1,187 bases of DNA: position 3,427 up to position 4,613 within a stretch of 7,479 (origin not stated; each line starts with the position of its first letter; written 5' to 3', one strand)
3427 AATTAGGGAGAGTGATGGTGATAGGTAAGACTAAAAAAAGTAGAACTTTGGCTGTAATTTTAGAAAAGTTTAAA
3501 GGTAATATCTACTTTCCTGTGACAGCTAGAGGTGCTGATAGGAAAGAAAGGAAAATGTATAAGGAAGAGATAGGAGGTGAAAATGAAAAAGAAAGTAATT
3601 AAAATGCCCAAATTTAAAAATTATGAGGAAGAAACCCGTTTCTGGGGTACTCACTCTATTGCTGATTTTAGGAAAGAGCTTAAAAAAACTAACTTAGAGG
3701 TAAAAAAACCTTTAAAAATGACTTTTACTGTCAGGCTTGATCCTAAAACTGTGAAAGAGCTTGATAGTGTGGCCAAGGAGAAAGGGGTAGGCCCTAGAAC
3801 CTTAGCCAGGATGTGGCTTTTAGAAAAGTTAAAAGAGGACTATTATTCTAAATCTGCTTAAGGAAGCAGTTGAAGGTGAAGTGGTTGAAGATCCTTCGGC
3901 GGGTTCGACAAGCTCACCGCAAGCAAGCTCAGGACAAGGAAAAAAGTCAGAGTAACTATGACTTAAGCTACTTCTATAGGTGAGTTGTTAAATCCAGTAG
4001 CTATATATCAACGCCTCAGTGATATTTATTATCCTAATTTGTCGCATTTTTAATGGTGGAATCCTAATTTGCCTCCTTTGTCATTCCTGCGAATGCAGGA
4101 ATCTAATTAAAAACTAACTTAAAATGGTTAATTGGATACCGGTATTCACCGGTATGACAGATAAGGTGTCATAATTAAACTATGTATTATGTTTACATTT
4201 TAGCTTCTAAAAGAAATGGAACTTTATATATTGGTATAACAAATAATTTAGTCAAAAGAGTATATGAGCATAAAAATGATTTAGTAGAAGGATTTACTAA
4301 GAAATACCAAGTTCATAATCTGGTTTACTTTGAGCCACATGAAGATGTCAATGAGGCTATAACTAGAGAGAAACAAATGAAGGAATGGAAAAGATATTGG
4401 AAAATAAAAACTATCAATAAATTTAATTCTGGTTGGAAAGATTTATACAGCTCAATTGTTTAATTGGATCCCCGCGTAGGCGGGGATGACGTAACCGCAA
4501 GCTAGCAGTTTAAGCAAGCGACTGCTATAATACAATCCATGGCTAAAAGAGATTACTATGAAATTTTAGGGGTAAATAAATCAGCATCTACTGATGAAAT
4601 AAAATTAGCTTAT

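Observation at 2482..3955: About 1.4-kb cassette (ORF199 plus brnTA) bracketed by two in-frame copies of the dnaK 3' end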

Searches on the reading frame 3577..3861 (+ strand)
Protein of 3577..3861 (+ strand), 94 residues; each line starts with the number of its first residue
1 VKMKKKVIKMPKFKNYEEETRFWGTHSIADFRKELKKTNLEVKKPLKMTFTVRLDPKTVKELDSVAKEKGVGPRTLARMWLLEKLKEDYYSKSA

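Call 5: search_protein_families(library=pfam, proteins=[window:3577-3861:+], max_evalue=0.01)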
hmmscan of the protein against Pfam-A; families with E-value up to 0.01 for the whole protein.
window:3577-3861:+ (94 aa): 2 families
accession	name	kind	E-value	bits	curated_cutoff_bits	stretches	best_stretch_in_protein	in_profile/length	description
PF12441.14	CopG_antitoxin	-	1.1e-10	42.5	28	1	9-83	2-78/79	CopG antitoxin of type II toxin-antitoxin system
PF19807.5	DUF6290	-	0.0024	18.5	27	0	48-89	1-43/72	Family of unknown function (DUF6290)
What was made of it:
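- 3577..3861 (+): brnA / CopG-type antitoxin gene. The start may instead be the ATG at 3583 or 3604. Pfam CopG_antitoxin, 42.5 bits (call 5).
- Checked: brnA (3577-3861) hits CopG_antitoxin with 42.5 bits against a cut-off of 28 (call 5).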

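Call 19: find_homologous_proteins(query=window:3577-3861:+)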
Query window:3577-3861:+ (94 aa): 43 proteins with E <= 0.001 among 48 candidates.
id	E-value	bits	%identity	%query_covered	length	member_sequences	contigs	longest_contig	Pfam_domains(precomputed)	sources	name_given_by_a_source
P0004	7.4e-49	181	100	90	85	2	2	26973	PF12441.15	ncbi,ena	-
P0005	2.2e-44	167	86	98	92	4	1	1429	PF12441.15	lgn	-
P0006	2.7e-43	163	85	98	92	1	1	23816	PF12441.15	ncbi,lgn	-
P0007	1.9e-42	161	84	98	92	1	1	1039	PF12441.15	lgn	-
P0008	3.5e-42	160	85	95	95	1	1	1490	PF12441.15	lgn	-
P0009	4.8e-41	156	82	98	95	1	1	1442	PF12441.15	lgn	-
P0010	6.2e-41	156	83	93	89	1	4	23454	PF12441.15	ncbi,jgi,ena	-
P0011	8.2e-41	156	81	95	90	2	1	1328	PF12441.15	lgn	-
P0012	9.0e-41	155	79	100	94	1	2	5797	PF12441.15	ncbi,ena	-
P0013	9.4e-41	155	84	93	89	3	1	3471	PF12441.15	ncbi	-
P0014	1.7e-40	155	79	98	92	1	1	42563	PF12441.15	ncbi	-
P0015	3.3e-37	144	73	97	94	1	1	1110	PF12441.15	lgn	-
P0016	3.9e-37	144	71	97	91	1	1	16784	PF12441.15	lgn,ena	-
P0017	1.6e-35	139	74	93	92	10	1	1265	PF12441.15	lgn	-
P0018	1.7e-34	135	71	93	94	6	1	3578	PF12441.15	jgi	-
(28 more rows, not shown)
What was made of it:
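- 3577..3861 (+): 43 homologues found (call 19).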

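Call 20: find_encoding_contigs(protein=P0006, flank=6000, max_places=3)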
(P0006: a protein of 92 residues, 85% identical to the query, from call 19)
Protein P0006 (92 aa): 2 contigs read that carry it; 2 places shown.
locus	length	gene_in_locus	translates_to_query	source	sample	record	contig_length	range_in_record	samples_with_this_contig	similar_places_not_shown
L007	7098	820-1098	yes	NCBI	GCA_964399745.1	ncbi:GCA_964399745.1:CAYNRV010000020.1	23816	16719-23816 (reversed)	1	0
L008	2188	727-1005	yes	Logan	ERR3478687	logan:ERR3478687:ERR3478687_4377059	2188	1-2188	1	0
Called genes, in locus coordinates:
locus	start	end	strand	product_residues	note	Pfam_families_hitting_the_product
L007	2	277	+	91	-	?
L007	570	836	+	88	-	-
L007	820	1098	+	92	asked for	PF12441:CopG_antitoxin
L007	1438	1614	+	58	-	-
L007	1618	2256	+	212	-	PF02661:Fic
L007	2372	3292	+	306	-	PF00226:DnaJ, PF01556:DnaJ_C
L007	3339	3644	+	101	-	PF14076:DUF4258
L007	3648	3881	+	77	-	PF14122:YokU (weak)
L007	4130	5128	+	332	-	PF08529:NusA_N, PF13184:KH_NusA_1st, PF00013:KH_1 (faint), PF26594:KH_NusA_2nd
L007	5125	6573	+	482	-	PF00009:GTP_EFTU, PF00071:Ras (weak), PF01926:MMR_HSR1, PF22042:EF-G_D2, PF03144:GTP_EFTU_D2 (faint), PF11987:IF-2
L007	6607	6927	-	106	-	-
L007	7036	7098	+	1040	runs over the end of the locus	-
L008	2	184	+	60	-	?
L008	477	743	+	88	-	-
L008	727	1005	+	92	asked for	PF12441:CopG_antitoxin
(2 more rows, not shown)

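Call 21: find_encoding_contigs(protein=P0010, flank=6000, max_places=3)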
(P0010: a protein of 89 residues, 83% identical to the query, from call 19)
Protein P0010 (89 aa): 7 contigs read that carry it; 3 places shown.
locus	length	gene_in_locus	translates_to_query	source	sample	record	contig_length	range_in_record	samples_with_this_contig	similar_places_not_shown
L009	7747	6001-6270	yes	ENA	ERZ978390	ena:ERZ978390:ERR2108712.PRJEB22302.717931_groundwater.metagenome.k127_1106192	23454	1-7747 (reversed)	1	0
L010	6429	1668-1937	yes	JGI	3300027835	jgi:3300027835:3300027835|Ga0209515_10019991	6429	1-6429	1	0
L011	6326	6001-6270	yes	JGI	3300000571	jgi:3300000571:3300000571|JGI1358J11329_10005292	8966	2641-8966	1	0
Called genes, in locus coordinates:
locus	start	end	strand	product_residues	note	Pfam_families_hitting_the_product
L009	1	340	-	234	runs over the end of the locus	-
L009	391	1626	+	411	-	PF05977:MFS_3, PF07690:MFS_1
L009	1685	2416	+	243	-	PF01628:HrcA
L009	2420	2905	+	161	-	PF01025:GrpE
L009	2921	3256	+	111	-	-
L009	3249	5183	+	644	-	PF00012:HSP70, PF06723:MreB_Mbl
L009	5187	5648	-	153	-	-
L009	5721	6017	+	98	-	-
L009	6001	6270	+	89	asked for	PF12441:CopG_antitoxin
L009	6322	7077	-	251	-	-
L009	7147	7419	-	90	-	PF15738:YafQ_toxin (weak), PF05016:ParE_toxin (weak)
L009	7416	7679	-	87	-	-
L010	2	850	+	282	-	PF00012:HSP70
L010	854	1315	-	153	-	-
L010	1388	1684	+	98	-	-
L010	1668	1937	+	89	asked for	PF12441:CopG_antitoxin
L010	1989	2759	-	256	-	-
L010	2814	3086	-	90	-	PF15738:YafQ_toxin (weak), PF05016:ParE_toxin (weak)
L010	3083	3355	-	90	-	-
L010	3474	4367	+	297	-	PF00226:DnaJ, PF01556:DnaJ_C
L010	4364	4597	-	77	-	PF10049:DUF2283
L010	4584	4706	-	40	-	-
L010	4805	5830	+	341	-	PF13936:HTH_38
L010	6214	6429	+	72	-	?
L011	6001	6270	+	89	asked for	PF12441:CopG_antitoxin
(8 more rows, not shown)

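Call 22: find_encoding_contigs(protein=P0014, flank=6000, max_places=3)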
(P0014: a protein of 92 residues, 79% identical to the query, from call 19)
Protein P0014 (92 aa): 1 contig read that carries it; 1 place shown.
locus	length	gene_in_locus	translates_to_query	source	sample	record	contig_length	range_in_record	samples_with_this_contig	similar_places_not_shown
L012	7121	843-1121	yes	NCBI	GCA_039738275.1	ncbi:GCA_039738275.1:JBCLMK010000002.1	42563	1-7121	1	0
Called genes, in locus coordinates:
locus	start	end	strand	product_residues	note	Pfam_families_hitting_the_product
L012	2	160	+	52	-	?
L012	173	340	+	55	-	PF13248:Zn_ribbon_3 (faint), PF24460:DUF7575 (faint)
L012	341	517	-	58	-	-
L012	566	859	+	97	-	-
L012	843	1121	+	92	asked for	PF12441:CopG_antitoxin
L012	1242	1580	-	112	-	PF18478:PIN_10 (weak), PF18480:DUF5615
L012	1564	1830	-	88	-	PF04255:DUF433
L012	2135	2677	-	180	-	-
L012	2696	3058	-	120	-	PF18480:DUF5615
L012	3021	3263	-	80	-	PF04255:DUF433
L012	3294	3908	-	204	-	-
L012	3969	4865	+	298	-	PF00226:DnaJ, PF01556:DnaJ_C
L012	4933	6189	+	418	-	PF08529:NusA_N (weak), PF13184:KH_NusA_1st, PF00013:KH_1 (faint), PF26594:KH_NusA_2nd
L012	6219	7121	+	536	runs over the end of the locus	PF00009:GTP_EFTU, PF01926:MMR_HSR1 (weak), PF22042:EF-G_D2, PF03144:GTP_EFTU_D2 (faint), PF11987:IF-2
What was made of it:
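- Tried and rejected: Rejected as a general role, because downstream genes are often convergent (calls 21, 22).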

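Call 36: find_related_loci(query=A2, collection=metagenome_contigs, flank=8000)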
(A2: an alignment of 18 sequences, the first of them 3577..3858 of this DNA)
Query A2 (94 aa) in metagenome_contigs; peptide patterns used: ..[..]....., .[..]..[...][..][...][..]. (x = any residue, [..] = any of these).
222 stretches matched a pattern; 103 encode a relative of the query (tblastn E <= 1e-3); the best 80 are kept; 80 distinct loci.
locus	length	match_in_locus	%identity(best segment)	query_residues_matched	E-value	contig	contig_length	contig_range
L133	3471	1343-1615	81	1-91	1e-45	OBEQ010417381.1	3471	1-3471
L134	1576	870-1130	83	5-91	3e-46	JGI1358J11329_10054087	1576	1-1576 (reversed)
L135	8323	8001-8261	83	5-91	2e-45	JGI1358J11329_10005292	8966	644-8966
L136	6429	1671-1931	83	5-91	2e-45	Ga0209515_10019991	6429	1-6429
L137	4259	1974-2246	75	3-93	2e-44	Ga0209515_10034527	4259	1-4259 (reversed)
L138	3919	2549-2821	75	3-93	2e-44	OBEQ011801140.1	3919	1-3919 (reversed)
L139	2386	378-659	79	1-94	6e-42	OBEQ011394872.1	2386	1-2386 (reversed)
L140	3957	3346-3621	68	3-94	1e-39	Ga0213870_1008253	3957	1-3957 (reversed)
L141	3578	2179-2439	71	3-89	3e-39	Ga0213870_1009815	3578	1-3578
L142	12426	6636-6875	69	9-88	9e-35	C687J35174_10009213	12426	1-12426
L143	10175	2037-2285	65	9-91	5e-34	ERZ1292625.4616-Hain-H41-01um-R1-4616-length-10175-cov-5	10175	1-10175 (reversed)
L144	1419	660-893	64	8-85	4e-34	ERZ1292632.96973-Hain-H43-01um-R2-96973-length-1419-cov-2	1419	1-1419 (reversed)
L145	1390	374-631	51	1-86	2e-25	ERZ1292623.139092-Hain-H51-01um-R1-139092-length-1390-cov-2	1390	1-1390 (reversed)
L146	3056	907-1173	52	3-89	4e-25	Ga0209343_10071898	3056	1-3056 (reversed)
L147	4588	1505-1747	52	6-86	1e-24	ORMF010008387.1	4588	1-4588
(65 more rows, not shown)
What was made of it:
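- The same architecture is seen in unrelated samples and MAGs (calls 20-22, 36).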

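Call 57: search_protein_families(library=padloc, proteins=[window:3577-3858:+], max_evalue=0.01)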
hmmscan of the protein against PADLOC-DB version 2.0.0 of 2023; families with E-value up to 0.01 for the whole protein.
window:3577-3858:+ (94 aa): 0 families

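Call 58: find_encoding_contigs(protein=P0004, flank=10000, max_places=4)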
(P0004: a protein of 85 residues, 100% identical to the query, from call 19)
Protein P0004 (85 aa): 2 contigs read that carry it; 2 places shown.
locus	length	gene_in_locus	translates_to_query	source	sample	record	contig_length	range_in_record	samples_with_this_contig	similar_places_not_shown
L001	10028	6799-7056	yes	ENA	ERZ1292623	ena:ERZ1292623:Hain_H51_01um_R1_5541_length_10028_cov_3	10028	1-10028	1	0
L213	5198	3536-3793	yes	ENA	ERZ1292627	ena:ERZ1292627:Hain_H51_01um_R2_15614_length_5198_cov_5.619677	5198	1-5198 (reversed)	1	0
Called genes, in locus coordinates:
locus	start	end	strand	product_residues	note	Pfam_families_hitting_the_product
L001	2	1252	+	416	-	?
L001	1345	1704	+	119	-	-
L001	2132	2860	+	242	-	PF01628:HrcA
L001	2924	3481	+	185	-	PF01025:GrpE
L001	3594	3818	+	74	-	-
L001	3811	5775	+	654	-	PF00012:HSP70, PF06723:MreB_Mbl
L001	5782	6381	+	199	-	-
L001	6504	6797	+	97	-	-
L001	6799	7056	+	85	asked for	PF12441:CopG_antitoxin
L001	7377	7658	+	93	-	PF01541:GIY-YIG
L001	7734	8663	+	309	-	PF00226:DnaJ, PF01556:DnaJ_C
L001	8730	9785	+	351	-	PF08529:NusA_N (weak), PF00013:KH_1 (faint), PF13184:KH_NusA_1st, PF26594:KH_NusA_2nd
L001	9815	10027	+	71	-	?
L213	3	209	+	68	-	?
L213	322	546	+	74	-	-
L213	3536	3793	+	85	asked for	PF12441:CopG_antitoxin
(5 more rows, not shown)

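Call 61: search_protein_families(library=pfam, proteins=[L137:262-585:+, L137:572-787:+, L137:891-1547:+, L137:3148-3471:+, L137:3435-3701:+, L137:2337-3098:-, L007:1438-1614:+, L007:1618-2256:+, L009:5187-5648:-, L010:4805-5830:+], max_evalue=0.01)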
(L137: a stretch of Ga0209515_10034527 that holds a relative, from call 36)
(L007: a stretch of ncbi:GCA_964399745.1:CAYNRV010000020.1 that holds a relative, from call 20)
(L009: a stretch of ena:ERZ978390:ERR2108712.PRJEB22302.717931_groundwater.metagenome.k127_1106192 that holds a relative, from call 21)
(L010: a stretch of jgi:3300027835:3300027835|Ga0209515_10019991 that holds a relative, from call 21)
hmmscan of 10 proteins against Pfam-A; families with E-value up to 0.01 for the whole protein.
L137:262-585:+ (107 aa): 2 families
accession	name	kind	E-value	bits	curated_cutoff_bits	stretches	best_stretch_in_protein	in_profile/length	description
PF18812.6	PBECR3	-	0.0022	18.3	30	1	32-92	37-106/115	phage-Barnase-EndoU-ColicinE5/D-RelE like nuclease3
PF18810.6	PBECR2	-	0.0068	17.1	27.1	1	15-86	22-95/120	phage-Barnase-EndoU-ColicinE5/D-RelE like nuclease2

L137:572-787:+ (71 aa): 1 family
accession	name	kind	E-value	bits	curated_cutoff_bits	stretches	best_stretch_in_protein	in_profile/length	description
PF10049.14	DUF2283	-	3.2e-10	40.5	23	1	5-52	1-47/49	Protein of unknown function (DUF2283)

L137:891-1547:+ (218 aa): 0 families

L137:3148-3471:+ (107 aa): 1 family
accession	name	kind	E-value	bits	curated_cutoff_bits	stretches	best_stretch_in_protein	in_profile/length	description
PF14076.12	DUF4258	-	2e-19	70.1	25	1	22-91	1-71/71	Domain of unknown function (DUF4258)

L137:3435-3701:+ (88 aa): 6 families
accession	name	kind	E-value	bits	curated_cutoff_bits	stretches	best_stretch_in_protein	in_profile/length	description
PF15731.11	MqsA_antitoxin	-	0.0014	19.2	30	1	14-69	2-58/131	Antitoxin component of bacterial toxin-antitoxin system, MqsA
PF01927.22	Mut7-C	-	0.002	18.7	23.3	1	8-66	85-144/146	Mut7-C RNAse domain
PF13453.11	Zn_ribbon_TFIIB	-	0.003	17.3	22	0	14-64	1-38/41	Transcription factor zinc-finger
PF24292.1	DUF7479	-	0.0052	17.3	27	0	14-67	4-53/60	Domain of unknown function (DUF7479)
PF03966.22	Trm112p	-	0.0074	16.6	22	0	14-55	9-35/40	Trm112p-like protein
PF14122.12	YokU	-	0.01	16.3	27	0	14-66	1-56/87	YokU-like protein, putative antitoxin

L137:2337-3098:- (253 aa): 0 families

L007:1438-1614:+ (58 aa): 0 families

L007:1618-2256:+ (212 aa): 1 family
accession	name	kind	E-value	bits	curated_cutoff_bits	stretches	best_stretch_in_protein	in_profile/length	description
PF02661.23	Fic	-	2.5e-13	51.1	24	1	54-159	2-93/93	Fic/DOC family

L009:5187-5648:- (153 aa): 0 families

L010:4805-5830:+ (341 aa): 2 families
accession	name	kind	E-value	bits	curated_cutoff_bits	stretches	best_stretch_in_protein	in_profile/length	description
PF13936.12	HTH_38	-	3.5e-09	36.7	27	1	3-46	1-44/44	Helix-turn-helix domain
PF13384.12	HTH_23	-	0.0027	17.9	24.6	0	8-45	3-40/50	Homeodomain-like domain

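Call 65: find_encoding_contigs(protein=P0012, flank=6000, max_places=3)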
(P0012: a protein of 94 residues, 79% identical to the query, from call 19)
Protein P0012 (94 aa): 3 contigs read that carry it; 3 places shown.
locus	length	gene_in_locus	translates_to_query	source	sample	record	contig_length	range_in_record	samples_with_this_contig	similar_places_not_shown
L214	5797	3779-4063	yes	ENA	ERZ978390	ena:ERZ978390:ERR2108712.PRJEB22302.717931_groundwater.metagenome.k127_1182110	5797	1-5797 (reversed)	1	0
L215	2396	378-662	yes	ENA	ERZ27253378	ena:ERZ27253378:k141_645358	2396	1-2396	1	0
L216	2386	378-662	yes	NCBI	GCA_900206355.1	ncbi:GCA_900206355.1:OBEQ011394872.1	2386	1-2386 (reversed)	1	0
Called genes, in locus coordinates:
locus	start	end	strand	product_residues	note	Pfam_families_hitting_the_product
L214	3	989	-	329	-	?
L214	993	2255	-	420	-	PF00963:Cohesin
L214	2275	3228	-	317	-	-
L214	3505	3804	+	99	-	-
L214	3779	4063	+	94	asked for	PF12441:CopG_antitoxin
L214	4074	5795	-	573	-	?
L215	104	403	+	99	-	-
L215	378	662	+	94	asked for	PF12441:CopG_antitoxin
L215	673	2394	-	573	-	?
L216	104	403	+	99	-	-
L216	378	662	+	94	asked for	PF12441:CopG_antitoxin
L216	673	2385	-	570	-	?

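Call 82: find_related_loci(query=A2, collection=viral_contigs, flank=5000)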
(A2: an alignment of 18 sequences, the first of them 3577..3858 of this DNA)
Query A2 (94 aa) in viral_contigs; peptide patterns used: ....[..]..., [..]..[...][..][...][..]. (x = any residue, [..] = any of these).
95 stretches matched a pattern, but none encodes a relative of the query by tblastn (E <= 1e-3).

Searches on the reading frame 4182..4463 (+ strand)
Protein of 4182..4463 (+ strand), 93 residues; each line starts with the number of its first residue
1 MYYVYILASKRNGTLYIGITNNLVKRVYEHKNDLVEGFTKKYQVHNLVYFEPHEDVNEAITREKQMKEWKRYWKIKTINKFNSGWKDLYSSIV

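Call 5: search_protein_families(library=pfam, proteins=[window:4182-4463:+], max_evalue=0.01)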
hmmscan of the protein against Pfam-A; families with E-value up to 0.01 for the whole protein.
window:4182-4463:+ (93 aa): 2 families
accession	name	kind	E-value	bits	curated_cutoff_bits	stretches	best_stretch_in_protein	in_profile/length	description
PF01541.30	GIY-YIG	-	3.1e-16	59.9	22.6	1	1-74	1-76/78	GIY-YIG catalytic domain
PF10544.15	T5orf172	-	0.0044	17.9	20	1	3-51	2-34/101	T5orf172 domain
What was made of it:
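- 4079..4492 (+): Separate later insertion: a GIY-YIG nuclease gene (4182-4463) flanked by hairpin repeats (4079-4160 and 4463-4492). Pfam GIY-YIG, E=3e-16 (call 5).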

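Call 57: search_protein_families(library=padloc, proteins=[window:4182-4460:+], max_evalue=0.01)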
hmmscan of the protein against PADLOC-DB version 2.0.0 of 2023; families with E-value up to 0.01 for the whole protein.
window:4182-4460:+ (93 aa): 1 family
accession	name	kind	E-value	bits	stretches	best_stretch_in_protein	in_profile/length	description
PDLC04925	PDC-S14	-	0.007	13.4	1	4-39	65-98/301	-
